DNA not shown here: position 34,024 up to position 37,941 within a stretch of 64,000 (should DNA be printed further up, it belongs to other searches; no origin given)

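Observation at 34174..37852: Defence helicase carries its own XRE-type HTH and sits behind a textbook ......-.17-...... promoter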

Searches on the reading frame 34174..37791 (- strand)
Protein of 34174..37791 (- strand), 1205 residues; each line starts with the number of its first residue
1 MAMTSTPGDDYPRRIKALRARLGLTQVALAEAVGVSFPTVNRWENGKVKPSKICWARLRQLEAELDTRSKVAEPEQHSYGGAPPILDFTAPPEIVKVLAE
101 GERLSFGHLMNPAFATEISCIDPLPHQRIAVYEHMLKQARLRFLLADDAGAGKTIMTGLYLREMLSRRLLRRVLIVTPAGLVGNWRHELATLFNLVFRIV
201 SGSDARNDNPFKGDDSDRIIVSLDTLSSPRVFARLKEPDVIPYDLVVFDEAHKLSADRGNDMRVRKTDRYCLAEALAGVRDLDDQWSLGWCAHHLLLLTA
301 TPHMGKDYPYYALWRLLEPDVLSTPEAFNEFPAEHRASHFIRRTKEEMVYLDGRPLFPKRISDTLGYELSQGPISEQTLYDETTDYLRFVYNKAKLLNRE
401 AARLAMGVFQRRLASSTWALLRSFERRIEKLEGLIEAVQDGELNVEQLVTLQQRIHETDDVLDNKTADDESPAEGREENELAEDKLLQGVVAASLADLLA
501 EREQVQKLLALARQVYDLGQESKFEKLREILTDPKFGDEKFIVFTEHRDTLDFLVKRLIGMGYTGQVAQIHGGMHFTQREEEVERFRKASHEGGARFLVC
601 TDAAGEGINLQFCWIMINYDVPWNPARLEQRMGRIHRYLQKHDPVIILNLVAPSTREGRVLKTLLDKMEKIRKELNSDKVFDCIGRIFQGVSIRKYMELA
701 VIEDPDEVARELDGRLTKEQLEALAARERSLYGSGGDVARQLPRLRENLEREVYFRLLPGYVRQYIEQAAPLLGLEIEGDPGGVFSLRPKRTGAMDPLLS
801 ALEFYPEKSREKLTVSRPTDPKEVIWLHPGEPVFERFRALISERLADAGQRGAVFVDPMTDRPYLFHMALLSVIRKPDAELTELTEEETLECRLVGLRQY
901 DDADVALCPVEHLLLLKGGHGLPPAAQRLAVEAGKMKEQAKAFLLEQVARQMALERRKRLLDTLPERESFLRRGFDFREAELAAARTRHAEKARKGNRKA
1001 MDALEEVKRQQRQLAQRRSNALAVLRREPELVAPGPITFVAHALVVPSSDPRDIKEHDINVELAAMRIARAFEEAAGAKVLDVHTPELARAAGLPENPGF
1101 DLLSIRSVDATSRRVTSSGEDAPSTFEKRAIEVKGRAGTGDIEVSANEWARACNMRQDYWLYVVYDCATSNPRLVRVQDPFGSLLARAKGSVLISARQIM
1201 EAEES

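Call 5: search_protein_families(library=pfam, proteins=[window:34174-37791:-], max_evalue=0.01)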
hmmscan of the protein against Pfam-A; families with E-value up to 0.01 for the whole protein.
window:34174-37791:- (1205 aa): 11 families
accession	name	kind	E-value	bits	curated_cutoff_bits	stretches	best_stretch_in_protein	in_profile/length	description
PF00271.37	Helicase_C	-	8.1e-24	84.4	23.5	1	523-638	2-109/110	Helicase conserved C-terminal domain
PF13020.12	NOV_C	-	8.4e-14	51.9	22.1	1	1063-1175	3-89/91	Protein NO VEIN, C-terminal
PF01381.28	HTH_3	-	1.1e-10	41.8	23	1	15-51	1-37/55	Helix-turn-helix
PF00176.29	SNF2-rel_dom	-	1.3e-10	41.3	24.9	1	141-257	18-140/290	SNF2-related domain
PF13560.12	HTH_31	-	1.5e-08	35.2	27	1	13-54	4-46/64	Helix-turn-helix domain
PF04851.21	ResIII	-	1.2e-07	32.2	22.5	1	123-266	4-141/164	Type III restriction enzyme, res subunit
PF00270.35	DEAD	-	0.00026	21.2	26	1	127-264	4-140/167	DEAD/DEAH box helicase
PF13384.12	HTH_23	-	0.00047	20.3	24.6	1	13-43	6-37/50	Homeodomain-like domain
PF13744.12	HTH_37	-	0.0051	17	27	0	13-68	21-74/80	Helix-turn-helix domain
PF22590.2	Cas3-like_C_2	-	0.0074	17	27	0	564-638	29-104/106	CRISPR-associated nuclease/helicase Cas3, C-terminal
PF15731.11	MqsA_antitoxin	-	0.0093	16.5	30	0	12-58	71-117/131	Antitoxin component of bacterial toxin-antitoxin system, MqsA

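Call 6: search_protein_families(library=padloc, proteins=[window:34174-37791:-], max_evalue=0.001)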
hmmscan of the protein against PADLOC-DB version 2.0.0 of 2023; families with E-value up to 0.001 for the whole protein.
window:34174-37791:- (1205 aa): 54 families (the best 25 are shown)
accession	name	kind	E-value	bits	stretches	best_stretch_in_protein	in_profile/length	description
PDLC00659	HmaA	-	1.1e-152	508.3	1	87-1165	69-1131/1176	SNF2 helicase / DEAD-box helicase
PDLC02620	DrmD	-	1.9e-96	322.1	1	121-733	98-676/1060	DrmD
PDLC02500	BrxHI|BrxHII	-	9.5e-91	303.7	1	119-727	87-660/933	BrxHI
PDLC02621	DrmD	-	4.3e-89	298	1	136-974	134-952/1040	DrmD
PDLC02504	BrxHI|BrxHII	-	6.2e-70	234.3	1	125-778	112-719/971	BrxHII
PDLC02572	DrmA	-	1.1e-61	207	1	136-769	131-740/1043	DrmA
PDLC02632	DrmD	-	2.1e-50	169.9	1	136-657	136-643/662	DrmD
PDLC02623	DrmD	-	3.2e-49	165.5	2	366-675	405-660/1040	DrmD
PDLC02634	DrmD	-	4.8e-49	164.9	1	120-676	89-620/900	DrmD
PDLC02633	DrmD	-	2.4e-48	162.8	1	136-651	138-641/839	DrmD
PDLC02619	DrmD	-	5.6e-44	148.5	1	119-669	29-564/872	DrmD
PDLC02840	DpdE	-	2.9e-36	123.2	2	497-666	519-683/1091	DpdE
PDLC02624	DrmD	-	2.1e-33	113.8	1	161-652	2-479/652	DrmD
PDLC02853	DpdE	-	1.4e-29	100.7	1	123-676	98-637/985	DpdE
PDLC02843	DpdE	-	2e-29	100.2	2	497-639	526-664/1091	DpdE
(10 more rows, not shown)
